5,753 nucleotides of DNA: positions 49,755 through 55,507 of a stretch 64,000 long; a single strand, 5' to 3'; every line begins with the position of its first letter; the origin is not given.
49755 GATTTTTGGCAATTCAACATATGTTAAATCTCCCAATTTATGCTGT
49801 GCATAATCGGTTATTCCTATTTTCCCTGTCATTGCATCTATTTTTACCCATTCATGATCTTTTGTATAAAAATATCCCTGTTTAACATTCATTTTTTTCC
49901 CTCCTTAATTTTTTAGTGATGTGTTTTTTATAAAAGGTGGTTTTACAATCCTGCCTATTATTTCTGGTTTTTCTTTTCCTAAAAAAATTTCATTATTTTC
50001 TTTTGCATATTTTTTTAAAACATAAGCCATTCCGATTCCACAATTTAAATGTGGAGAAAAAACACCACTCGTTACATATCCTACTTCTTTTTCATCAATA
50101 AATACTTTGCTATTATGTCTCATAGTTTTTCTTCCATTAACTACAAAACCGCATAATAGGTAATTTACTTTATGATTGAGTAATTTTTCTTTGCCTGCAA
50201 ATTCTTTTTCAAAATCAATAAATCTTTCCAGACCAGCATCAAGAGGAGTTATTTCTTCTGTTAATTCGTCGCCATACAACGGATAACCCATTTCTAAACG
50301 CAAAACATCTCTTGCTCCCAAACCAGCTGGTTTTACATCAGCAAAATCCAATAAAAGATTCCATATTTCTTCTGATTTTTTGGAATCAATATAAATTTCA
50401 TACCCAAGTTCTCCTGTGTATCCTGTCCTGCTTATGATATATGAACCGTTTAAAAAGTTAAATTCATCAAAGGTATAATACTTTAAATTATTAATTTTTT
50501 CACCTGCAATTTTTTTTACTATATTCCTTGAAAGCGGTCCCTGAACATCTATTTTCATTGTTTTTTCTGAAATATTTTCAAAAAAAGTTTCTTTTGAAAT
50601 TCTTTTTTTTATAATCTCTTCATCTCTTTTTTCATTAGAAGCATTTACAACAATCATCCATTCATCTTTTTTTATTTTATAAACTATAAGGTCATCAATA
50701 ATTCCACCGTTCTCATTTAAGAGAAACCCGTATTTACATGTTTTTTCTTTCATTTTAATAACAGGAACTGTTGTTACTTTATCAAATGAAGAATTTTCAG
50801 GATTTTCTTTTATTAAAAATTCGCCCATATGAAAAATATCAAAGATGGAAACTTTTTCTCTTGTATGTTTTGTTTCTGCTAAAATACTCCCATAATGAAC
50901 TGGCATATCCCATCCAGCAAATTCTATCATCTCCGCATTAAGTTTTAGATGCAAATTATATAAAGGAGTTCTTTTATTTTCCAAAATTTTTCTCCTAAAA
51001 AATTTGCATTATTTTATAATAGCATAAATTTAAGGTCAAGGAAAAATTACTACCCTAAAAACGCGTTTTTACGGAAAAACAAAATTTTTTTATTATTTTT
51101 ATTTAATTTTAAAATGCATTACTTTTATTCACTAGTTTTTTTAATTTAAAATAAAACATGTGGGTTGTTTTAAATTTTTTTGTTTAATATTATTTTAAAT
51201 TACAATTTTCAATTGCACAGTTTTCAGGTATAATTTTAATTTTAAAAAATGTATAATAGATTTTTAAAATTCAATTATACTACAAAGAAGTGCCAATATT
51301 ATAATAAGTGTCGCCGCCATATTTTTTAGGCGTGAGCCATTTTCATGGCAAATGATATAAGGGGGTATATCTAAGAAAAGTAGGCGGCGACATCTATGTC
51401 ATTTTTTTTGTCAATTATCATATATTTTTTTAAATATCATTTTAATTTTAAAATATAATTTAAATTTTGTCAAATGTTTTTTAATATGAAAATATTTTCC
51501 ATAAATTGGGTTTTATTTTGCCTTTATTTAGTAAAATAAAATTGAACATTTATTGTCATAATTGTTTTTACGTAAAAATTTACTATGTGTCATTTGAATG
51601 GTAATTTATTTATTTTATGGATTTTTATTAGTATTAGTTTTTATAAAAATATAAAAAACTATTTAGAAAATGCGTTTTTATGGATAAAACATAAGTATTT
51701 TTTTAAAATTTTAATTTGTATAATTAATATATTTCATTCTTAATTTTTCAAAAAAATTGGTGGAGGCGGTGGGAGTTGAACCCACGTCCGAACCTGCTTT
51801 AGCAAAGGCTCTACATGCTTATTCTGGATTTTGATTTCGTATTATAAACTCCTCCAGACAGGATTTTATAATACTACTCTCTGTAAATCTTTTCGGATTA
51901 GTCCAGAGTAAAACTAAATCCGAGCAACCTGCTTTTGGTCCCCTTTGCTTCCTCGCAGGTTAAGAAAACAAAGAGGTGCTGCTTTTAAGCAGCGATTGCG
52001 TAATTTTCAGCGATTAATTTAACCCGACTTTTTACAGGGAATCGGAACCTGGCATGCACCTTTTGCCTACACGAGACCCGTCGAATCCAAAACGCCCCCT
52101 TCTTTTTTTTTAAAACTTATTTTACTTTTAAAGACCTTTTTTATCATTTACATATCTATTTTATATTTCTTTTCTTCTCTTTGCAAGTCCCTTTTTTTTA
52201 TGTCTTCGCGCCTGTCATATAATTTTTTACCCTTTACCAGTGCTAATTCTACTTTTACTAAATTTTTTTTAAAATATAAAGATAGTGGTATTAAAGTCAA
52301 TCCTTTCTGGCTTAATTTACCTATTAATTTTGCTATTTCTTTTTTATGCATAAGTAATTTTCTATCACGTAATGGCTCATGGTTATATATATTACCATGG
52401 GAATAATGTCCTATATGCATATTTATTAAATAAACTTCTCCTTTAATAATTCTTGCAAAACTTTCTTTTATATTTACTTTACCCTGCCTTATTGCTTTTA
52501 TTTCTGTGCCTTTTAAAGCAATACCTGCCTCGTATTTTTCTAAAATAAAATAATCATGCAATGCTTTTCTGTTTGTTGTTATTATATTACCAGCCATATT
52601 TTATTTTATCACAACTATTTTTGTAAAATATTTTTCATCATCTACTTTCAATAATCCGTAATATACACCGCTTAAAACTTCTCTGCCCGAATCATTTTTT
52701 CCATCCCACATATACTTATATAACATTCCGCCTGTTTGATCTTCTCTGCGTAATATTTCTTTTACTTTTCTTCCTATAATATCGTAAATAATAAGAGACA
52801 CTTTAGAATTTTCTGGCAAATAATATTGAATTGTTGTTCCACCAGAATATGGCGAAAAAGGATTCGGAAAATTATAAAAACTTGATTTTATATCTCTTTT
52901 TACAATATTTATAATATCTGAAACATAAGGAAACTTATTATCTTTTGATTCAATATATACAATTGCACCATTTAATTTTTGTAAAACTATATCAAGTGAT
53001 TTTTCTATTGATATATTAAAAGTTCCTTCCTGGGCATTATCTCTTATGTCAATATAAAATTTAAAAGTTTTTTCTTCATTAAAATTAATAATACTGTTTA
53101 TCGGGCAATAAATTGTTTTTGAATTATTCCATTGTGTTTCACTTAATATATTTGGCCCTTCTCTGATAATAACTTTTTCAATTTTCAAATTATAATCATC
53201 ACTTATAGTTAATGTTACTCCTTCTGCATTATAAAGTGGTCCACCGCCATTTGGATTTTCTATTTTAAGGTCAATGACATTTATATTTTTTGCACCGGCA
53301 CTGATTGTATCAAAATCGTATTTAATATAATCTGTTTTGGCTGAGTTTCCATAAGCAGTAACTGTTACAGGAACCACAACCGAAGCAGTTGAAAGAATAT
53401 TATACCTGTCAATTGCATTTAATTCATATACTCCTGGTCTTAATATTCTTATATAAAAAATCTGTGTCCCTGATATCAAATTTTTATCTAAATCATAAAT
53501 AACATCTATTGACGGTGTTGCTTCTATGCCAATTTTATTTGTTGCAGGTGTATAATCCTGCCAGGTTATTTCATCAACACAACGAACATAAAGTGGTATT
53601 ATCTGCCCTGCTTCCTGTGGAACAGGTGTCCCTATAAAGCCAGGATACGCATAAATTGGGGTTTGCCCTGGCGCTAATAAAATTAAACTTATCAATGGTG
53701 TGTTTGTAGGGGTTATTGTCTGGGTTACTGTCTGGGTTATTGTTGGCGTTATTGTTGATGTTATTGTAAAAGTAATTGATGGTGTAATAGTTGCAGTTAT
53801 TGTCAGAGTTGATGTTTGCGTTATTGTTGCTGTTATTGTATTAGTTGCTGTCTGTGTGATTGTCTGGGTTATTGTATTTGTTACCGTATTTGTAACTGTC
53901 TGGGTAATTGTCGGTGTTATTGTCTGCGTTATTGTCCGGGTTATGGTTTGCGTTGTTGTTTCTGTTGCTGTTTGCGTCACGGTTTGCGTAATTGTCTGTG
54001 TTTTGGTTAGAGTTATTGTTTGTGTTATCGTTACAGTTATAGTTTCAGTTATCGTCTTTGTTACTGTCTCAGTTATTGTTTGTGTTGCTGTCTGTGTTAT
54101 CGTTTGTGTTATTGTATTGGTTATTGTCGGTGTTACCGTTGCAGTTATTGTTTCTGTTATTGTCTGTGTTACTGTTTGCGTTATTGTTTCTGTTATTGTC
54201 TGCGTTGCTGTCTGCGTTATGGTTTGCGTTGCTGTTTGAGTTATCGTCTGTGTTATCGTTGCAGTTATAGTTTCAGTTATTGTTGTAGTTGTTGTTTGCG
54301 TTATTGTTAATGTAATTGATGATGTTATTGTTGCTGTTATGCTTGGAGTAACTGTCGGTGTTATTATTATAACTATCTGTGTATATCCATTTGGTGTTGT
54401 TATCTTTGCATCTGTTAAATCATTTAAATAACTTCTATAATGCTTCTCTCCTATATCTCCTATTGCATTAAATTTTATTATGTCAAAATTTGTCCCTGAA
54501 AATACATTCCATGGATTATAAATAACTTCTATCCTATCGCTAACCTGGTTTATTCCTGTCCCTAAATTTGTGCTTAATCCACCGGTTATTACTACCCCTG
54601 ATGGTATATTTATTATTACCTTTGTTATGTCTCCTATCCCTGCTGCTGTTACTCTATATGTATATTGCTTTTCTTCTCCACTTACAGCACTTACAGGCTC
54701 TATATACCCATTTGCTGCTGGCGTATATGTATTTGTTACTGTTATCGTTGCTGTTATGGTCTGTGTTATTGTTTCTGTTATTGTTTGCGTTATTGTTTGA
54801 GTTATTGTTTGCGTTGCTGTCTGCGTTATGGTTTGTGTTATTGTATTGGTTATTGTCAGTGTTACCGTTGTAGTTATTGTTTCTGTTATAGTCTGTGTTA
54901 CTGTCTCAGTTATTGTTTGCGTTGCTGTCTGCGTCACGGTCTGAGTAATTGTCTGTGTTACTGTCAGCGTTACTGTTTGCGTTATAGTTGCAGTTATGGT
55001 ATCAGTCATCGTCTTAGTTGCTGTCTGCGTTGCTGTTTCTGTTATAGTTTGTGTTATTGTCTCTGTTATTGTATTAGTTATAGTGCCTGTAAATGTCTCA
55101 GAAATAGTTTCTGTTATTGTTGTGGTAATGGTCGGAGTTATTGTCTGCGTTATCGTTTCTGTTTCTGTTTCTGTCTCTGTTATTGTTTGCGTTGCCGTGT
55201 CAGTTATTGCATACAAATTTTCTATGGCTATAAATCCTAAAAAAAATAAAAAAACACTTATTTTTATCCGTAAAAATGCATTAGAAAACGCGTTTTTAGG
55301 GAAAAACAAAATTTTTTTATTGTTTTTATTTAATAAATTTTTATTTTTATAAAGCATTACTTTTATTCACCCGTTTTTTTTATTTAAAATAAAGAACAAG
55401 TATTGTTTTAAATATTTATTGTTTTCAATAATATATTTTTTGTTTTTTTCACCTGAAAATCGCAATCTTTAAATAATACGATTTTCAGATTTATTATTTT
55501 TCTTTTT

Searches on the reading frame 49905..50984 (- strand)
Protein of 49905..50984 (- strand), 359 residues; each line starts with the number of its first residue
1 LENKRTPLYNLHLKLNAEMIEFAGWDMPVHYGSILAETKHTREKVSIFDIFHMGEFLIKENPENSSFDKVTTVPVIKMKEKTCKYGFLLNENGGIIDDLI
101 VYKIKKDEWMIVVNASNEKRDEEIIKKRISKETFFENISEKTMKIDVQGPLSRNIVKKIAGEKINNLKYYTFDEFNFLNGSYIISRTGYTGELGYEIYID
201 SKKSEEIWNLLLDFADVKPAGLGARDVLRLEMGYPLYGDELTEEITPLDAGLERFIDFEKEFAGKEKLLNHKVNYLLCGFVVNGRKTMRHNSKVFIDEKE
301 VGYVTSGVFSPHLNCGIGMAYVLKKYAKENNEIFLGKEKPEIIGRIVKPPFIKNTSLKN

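Call 9: search_protein_families(library=ncbifam, proteins=[window:49905-50984:-])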
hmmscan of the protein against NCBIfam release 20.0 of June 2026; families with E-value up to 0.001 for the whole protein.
window:49905-50984:- (359 aa): 8 families
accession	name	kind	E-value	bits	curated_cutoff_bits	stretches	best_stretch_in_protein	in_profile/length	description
NF001567.0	PRK00389.1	subfamily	4.6e-109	364.7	300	1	2-355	2-356/359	glycine cleavage system aminomethyltransferase GcvT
TIGR00528.1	gcvT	equivalog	1.2e-90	304.1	235.85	1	4-354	2-362/362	glycine cleavage system aminomethyltransferase GcvT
NF010093.0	PRK13579.1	equivalog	8.7e-83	278.1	459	1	4-356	10-368/371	glycine cleavage system aminomethyltransferase GcvT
NF053776.1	TmaoDeMthMsil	equivalog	8.4e-44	150.2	1100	1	17-337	399-736/763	trimethylamine N-oxide demethylase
NF009133.0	PRK12486.1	equivalog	1.6e-38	132.6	410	1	27-335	37-352/369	dimethylsulfoniopropionate demethylase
TIGR01372.1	soxA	subfamily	7.8e-34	116.6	1164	1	4-329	608-964/996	sarcosine oxidase subunit alpha family protein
NF047885.1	VanMgalDeMLigM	equivalog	2.9e-09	36.4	580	1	36-214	37-227/461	vanillate/3-O-methylgallate O-demethylase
NF047633.1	SyrngDmethDesA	equivalog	1.2e-07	30.6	800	1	46-212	48-224/453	syringate O-demethylase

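Call 55: find_homologous_proteins(query=window:49905-50984:-, max_evalue=1e-80)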
Query window:49905-50984:- (359 aa): 1928 proteins with E <= 1e-80 among 8000 candidates; the best 120 are listed.
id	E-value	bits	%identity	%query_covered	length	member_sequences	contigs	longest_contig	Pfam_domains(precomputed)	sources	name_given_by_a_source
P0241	6.0e-238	807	100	100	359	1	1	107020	PF01571.27,PF08669.18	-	-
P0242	2.5e-199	680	81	100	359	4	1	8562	PF01571.27,PF08669.18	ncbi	-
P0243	5.4e-191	652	79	99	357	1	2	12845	PF01571.27,PF08669.18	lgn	-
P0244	8.7e-189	645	78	100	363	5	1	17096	PF01571.27,PF08669.18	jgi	-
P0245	9.8e-188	642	77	100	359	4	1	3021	PF01571.27,PF08669.18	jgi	-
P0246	3.3e-150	518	65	100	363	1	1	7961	PF01571.27,PF08669.18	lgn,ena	-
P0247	3.3e-147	508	65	100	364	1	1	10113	PF01571.27,PF08669.18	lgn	-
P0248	6.7e-145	501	63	100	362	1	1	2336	PF01571.27,PF08669.18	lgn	-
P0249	1.6e-144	500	63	100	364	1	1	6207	PF01571.27,PF08669.18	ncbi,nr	ncbi:MAG: glycine cleavage system aminomethyltransferase GcvT [Candidatus Goldbacteria bacterium]|nr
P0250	5.0e-144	498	61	100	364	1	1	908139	PF01571.27,PF08669.18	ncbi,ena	-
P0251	7.3e-144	497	64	99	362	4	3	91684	PF01571.27,PF08669.18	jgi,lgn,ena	-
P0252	2.2e-143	496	62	99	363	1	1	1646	PF01571.27,PF08669.18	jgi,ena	-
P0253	8.7e-143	494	64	98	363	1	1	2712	PF01571.27,PF08669.18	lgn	-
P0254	2.2e-141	489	62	99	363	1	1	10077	PF01571.27,PF08669.18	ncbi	-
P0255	2.4e-141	489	61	99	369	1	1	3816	PF01571.27,PF08669.18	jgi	jgi:aminomethyltransferase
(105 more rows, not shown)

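Call 56: find_encoding_contigs(protein=P0242, flank=6000, max_places=3)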
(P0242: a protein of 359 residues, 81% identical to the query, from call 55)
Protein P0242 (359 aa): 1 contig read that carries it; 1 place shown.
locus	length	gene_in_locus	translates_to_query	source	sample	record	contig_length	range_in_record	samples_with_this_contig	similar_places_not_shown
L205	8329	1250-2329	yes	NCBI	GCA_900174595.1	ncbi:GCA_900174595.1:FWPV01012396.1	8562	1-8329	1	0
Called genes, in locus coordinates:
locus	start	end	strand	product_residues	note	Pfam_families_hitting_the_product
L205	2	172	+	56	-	?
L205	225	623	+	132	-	-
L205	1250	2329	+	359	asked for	PF01571:GCV_T, PF08669:GCV_T_C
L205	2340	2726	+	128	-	PF01597:GCV_H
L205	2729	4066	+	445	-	PF02347:GDC-P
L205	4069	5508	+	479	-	PF02347:GDC-P, PF00266:Aminotran_5, PF21478:GcvP2_C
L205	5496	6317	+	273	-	PF21948:LplA-B_cat, PF03099:BPL_LplA_LipB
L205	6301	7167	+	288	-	PF04055:Radical_SAM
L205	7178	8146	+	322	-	PF00248:Aldo_ket_red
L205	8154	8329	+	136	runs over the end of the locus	?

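Call 57: find_encoding_contigs(protein=P0243, flank=6000, max_places=3)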
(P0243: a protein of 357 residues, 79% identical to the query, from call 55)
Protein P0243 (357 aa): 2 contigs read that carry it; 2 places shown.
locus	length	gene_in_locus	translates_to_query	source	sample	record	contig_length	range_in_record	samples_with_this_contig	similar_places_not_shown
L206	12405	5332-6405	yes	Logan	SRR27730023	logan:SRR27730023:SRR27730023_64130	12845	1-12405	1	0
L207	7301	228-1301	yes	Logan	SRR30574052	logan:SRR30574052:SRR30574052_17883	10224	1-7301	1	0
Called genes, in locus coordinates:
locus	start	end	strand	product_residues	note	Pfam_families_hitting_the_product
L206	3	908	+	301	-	?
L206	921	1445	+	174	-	-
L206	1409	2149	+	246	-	-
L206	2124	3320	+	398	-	PF13579:Glyco_trans_4_4, PF13439:Glyco_transf_4, PF00534:Glycos_transf_1, PF13692:Glyco_trans_1_4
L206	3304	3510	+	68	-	-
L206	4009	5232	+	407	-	-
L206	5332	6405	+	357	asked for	PF01571:GCV_T, PF08669:GCV_T_C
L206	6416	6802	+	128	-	PF01597:GCV_H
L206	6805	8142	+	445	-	PF02347:GDC-P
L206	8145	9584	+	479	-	PF02347:GDC-P, PF00266:Aminotran_5, PF21478:GcvP2_C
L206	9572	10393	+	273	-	PF21948:LplA-B_cat, PF03099:BPL_LplA_LipB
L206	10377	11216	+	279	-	PF04055:Radical_SAM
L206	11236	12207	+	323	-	PF00248:Aldo_ket_red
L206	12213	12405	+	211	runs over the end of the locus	?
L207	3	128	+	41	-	?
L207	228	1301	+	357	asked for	PF01571:GCV_T, PF08669:GCV_T_C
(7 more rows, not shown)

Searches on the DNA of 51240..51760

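Call 66: search_rna_families(source=window, start=51240, end=51760, threshold=evalue, max_evalue=10, show_alignments=1)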
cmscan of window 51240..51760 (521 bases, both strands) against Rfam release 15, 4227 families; matches with E-value up to 10: 3.
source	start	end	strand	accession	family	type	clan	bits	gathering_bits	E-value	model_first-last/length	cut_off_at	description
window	51394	51424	-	RF00295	snoTBR7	Gene; snRNA; snoRNA; CD-box;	-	12.9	45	6.1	1-75/75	no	Small nucleolar RNA TBR7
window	51544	51608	-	RF02546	LSU_trypano_mito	Gene; rRNA;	CL00112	12.6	60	2.6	137-561/561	no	Trypanosomatid mitochondrial large subunit ribosomal RNA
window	51749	51760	-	RF01052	Arthropod_7SK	Gene;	CL00013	7.2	44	8.3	340-351/351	5'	Arthropod 7SK RNA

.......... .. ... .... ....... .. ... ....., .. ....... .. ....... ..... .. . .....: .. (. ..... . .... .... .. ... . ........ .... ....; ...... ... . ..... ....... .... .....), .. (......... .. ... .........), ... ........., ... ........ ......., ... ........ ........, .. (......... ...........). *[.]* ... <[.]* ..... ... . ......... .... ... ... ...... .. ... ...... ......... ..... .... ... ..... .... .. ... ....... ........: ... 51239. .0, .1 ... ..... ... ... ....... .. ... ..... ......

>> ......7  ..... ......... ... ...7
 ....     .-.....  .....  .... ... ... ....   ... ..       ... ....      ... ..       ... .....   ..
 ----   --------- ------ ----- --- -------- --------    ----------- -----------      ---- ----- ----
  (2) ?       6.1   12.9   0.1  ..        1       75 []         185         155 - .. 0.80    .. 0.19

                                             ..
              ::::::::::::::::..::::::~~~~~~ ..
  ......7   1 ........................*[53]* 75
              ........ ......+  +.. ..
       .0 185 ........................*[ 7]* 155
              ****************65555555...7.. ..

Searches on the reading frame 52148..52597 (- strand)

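Call 9: search_protein_families(library=ncbifam, proteins=[window:52148-52597:-])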
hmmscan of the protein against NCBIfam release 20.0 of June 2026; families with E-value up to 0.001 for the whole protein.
window:52148-52597:- (149 aa): 2 families
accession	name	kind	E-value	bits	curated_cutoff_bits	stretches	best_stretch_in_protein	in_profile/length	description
NF003843.0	PRK05422.1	equivalog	6.2e-62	207.8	130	1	4-144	11-151/156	SsrA-binding protein SmpB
TIGR00086.1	smpB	equivalog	3.9e-58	195.6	119.1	1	6-144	2-141/144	SsrA-binding protein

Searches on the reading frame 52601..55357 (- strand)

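Call 9: search_protein_families(library=ncbifam, proteins=[window:52601-55357:-])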
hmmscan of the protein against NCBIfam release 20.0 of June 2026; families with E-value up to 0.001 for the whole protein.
window:52601-55357:- (918 aa): 2 families
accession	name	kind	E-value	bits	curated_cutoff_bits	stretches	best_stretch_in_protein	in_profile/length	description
NF033849.1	ser_rich_anae_1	subfamily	4e-10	37.7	650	1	127-539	247-593/1163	serine-rich protein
NF052323.1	T9SSA_dep_M6i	equivalog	1.9e-06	26.1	600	1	824-914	955-1039/1043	T9SS-dependent M6-like inactivated metalloprotease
